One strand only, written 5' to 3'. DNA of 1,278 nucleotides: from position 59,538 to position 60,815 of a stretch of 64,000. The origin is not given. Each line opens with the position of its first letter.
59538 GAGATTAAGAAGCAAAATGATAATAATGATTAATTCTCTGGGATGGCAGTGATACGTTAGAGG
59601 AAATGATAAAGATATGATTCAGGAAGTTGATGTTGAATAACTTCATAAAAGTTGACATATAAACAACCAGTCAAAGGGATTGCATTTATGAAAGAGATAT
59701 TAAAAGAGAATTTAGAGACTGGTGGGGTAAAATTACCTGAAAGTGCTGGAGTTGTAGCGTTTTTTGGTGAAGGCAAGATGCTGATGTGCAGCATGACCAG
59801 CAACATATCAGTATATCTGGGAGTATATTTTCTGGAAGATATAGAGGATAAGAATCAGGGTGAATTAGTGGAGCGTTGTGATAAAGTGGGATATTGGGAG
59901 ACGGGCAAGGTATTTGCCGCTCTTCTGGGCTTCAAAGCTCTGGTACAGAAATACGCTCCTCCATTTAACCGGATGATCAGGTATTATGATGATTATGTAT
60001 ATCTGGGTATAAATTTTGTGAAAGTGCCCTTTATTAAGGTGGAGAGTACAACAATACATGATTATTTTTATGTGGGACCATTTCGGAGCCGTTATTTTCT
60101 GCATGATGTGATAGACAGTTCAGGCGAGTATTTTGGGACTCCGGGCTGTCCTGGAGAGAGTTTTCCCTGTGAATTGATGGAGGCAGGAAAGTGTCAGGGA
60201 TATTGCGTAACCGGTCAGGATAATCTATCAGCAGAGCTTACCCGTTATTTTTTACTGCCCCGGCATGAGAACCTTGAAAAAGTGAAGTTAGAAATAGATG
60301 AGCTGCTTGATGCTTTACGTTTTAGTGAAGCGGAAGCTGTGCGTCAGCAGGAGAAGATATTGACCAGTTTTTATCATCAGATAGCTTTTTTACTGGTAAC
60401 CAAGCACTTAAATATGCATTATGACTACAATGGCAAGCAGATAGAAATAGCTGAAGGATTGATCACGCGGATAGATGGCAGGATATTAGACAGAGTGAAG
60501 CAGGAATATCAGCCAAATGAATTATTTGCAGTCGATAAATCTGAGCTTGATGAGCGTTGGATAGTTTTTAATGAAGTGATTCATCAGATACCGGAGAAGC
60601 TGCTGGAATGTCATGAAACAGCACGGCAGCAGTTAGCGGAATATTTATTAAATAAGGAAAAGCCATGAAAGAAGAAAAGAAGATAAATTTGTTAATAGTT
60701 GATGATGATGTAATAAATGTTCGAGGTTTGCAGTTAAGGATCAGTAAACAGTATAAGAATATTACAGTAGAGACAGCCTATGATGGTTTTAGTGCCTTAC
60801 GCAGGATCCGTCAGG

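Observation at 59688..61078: UvrC N-terminal-half homologue with a degenerate GIY-YIG motif, translationally coupled to a stand-alone receiver domain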

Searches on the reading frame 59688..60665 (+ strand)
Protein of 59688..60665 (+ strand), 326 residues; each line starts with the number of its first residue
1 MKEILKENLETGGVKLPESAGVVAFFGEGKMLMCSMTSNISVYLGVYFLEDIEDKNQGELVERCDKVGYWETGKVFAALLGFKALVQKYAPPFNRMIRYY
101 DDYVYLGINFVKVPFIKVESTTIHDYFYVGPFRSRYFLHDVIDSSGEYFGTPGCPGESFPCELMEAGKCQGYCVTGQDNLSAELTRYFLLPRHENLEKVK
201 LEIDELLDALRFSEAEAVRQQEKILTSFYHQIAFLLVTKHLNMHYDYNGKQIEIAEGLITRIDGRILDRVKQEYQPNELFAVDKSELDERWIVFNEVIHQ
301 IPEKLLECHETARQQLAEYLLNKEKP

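Call 3: search_protein_families(library=pfam, proteins=[window:59688-60665:+], max_evalue=1)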
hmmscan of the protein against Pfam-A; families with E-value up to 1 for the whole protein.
window:59688-60665:+ (326 aa): 1 family
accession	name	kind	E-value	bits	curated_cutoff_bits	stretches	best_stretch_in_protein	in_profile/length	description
PF22161.1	Mre11_C_bact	-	0.02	15.3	27.4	1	183-215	15-47/47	Mre11 C-terminal domain, bacteria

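Call 4: search_protein_families(library=ncbifam, proteins=[window:59688-60665:+], max_evalue=1)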
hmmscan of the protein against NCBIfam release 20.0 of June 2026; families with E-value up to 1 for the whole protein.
window:59688-60665:+ (326 aa): 11 families
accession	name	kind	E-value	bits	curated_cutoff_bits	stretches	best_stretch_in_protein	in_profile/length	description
NF005906.0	PRK07883.1-4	equivalog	4.1e-16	58.4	495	1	15-226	211-434/563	DEDD exonuclease domain-containing protein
TIGR00194.1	uvrC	equivalog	8.8e-13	47.8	285.45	1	15-320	7-322/574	excinuclease ABC subunit UvrC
NF005907.0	PRK07883.1-5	equivalog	8.4e-08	31.1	454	1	15-221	226-447/584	DEDD exonuclease domain-containing protein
NF011261.0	PRK14667.1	equivalog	1.1e-07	30.8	818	1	15-252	12-257/567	excinuclease ABC subunit C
NF011263.0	PRK14669.1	equivalog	4.2e-06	25.6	1108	1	15-223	9-232/624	excinuclease ABC subunit C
NF005905.0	PRK07883.1-3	equivalog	4.9e-06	25.4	508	1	15-221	222-439/581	DEDD exonuclease domain-containing protein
NF011262.0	PRK14668.1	equivalog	1.3e-05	23.8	544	1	13-320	10-327/577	excinuclease ABC subunit C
NF005904.0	PRK07883.1-2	equivalog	4.6e-05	21.9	969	1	15-221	228-448/584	DEDD exonuclease domain-containing protein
NF001824.0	PRK00558.1-5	equivalog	0.001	17.6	451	1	15-236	13-251/652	excinuclease ABC subunit UvrC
NF007833.0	PRK10545.1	equivalog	0.014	14.6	367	1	14-120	29-133/289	excinuclease Cho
NF011266.0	PRK14672.1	equivalog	0.11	10.7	1504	1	13-134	23-137/691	excinuclease ABC subunit C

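Call 7: find_homologous_proteins(query=window:59688-60665:+, max_evalue=0.001)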
Query window:59688-60665:+ (326 aa): 13 proteins with E <= 0.001 among 2262 candidates.
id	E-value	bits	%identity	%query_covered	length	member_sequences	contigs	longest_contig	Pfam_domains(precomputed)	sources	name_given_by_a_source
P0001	3.3e-220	748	100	100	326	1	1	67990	-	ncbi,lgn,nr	ncbi:MAG: hypothetical protein K9M99_01375 [Candidatus Cloacimonetes bacterium]|nr:hypothetical prot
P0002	2.4e-175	601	79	99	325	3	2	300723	-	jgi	jgi:excinuclease UvrABC nuclease subunit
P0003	1.0e-164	566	73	99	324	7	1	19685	-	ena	-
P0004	5.1e-160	550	70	99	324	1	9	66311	-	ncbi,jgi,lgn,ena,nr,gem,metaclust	ncbi:MAG: hypothetical protein RAO94_02610 [Candidatus Stygibacter australis]|nr:hypothetical protei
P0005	2.9e-156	538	70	99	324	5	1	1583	-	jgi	-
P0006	7.7e-145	500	65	98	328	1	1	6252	-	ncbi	-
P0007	7.2e-142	490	65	98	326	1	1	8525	-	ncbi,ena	-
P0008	1.1e-119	418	57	99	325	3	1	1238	-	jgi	jgi:excinuclease UvrABC nuclease subunit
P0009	2.3e-106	374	52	98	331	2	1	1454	-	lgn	-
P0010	3.4e-97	344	48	100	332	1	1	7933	-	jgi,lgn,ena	-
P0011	2.0e-92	328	47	100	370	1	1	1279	-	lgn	-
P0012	2.6e-90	321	47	99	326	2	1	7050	-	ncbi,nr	ncbi:MAG: hypothetical protein K9N06_13930 [Candidatus Cloacimonetes bacterium]|nr:hypothetical prot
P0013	1.8e-23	101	29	98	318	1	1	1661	-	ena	-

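Call 9: search_solved_structures(query=window:59688-60665:+, max_evalue=10, show_alignments=4)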
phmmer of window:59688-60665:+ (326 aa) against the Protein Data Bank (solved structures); distinct sequences matched with E-value up to 10: 5.
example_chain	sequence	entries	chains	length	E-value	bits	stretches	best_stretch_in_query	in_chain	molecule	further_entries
5h3w_B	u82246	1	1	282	0.14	14.7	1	195-256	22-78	Fibronectin/fibrinogen binding protein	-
5h3w_A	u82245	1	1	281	0.26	13.7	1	195-256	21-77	Fibronectin/fibrinogen binding protein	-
3qf7_D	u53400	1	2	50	0.63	12.5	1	183-215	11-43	Mre11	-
8x4g_A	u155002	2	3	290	1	11.8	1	260-305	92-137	Probable ribosomal RNA small subunit methyltransferase A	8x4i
8x4o_A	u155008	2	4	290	1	11.8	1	260-305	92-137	Probable ribosomal RNA small subunit methyltransferase A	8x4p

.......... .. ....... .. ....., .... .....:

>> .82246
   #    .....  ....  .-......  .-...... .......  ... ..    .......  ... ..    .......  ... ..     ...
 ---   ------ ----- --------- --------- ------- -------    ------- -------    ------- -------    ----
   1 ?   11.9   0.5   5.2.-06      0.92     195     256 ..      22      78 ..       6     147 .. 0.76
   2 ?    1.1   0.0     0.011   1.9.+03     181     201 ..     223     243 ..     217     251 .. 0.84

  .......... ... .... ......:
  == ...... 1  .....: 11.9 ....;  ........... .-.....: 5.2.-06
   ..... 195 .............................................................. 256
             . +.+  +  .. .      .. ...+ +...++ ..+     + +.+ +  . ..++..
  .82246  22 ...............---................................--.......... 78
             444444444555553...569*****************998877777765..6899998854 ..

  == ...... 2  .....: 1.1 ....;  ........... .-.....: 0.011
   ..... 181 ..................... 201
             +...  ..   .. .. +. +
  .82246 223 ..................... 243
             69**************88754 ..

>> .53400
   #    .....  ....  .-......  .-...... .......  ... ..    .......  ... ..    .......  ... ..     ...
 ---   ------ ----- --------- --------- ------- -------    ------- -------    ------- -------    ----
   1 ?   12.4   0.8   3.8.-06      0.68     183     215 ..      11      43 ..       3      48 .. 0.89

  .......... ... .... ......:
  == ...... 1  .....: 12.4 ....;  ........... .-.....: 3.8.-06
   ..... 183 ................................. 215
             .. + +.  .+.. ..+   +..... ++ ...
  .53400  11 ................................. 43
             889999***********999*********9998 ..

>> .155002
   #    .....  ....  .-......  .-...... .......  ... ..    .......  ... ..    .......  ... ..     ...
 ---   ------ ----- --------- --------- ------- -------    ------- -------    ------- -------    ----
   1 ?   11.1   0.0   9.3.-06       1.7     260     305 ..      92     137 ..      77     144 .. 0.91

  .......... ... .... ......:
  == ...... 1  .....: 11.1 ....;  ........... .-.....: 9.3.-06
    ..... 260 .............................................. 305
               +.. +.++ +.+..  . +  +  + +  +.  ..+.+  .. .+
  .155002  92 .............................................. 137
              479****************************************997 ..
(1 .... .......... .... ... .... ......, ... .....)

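Call 11: search_solved_structures(query=A1, max_evalue=1, show_alignments=3)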
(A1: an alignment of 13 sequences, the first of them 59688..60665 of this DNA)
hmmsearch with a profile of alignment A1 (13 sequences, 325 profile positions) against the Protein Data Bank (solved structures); distinct sequences matched with E-value up to 1: 6.
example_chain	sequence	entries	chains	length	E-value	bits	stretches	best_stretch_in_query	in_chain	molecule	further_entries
1yd6_A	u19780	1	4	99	1.4e-06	30.9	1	7-103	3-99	UvrC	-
1ycz_A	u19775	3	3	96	0.0011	21.4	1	6-99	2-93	UvrABC system protein C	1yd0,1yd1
1yd3_A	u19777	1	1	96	0.0017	20.7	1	6-99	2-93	UvrABC system protein C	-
1yd2_A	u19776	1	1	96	0.0021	20.4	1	6-99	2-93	UvrABC system protein C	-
1yd4_A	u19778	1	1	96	0.0034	19.7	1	6-99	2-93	UvrABC system protein C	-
1yd5_A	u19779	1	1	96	0.0092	18.3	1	6-99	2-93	UvrABC system protein C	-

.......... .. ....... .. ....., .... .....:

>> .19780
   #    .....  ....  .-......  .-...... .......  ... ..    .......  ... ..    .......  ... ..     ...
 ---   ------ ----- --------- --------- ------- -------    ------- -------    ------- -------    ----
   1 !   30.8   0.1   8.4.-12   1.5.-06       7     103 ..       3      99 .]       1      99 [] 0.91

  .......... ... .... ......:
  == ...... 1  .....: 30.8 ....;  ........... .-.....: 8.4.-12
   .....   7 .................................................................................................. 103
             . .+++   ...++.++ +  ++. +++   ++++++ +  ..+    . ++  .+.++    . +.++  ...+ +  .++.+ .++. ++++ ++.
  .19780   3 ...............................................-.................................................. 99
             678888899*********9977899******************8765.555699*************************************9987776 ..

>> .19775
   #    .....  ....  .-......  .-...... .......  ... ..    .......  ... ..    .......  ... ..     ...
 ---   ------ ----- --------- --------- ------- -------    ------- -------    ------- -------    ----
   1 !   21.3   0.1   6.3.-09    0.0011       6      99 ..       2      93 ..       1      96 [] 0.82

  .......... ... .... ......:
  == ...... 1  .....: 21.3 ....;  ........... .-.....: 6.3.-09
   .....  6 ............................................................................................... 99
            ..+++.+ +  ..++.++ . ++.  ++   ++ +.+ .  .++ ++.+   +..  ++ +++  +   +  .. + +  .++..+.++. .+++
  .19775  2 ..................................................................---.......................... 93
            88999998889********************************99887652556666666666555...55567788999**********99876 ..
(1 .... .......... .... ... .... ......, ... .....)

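Call 14: find_encoding_contigs(protein=P0002, flank=8000, max_places=2)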
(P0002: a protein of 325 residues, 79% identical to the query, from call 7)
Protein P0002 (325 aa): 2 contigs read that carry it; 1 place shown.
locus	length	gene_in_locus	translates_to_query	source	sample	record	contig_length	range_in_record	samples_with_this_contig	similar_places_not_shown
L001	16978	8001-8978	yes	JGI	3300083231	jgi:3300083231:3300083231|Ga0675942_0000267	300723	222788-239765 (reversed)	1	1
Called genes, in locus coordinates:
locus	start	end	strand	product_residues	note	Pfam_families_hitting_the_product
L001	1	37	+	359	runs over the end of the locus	PF02421:FeoB_N (faint), PF03193:RsgA_GTPase, PF00009:GTP_EFTU (faint), PF01926:MMR_HSR1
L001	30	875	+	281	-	PF01513:NAD_kinase, PF20143:NAD_kinase_C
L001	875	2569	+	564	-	PF02463:SMC_N, PF13175:AAA_15 (weak), PF13476:AAA_23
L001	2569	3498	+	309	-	-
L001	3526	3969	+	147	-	PF01957:NfeD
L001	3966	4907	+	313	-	PF01145:Band_7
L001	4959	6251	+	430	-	PF03952:Enolase_N, PF00113:Enolase_C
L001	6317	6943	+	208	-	-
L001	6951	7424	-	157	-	PF01668:SmpB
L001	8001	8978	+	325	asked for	-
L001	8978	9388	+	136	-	PF00072:Response_reg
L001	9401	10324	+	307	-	-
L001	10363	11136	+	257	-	PF03819:MazG, PF01503:PRA-PH, PF03819:MazG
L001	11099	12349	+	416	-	PF02518:HATPase_c, PF14501:HATPase_c_5 (weak)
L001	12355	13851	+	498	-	PF03853:YjeF_N, PF01256:Carb_kinase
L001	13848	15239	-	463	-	PF00072:Response_reg, PF01078:Mg_chelatase (faint), PF00158:Sigma54_activat, PF14532:Sigma54_activ_2, PF25601:AAA_lid_14, PF02954:HTH_8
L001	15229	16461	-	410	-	PF00072:Response_reg, PF02518:HATPase_c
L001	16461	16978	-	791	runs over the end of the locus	PF07719:TPR_2 (faint), PF13374:TPR_10 (faint), PF17874:TPR_MalT (faint), PF13424:TPR_12 (weak), PF00515:TPR_1 (weak), PF13424:TPR_12, PF07568:HisKA_2, PF02518:HATPase_c, +7 more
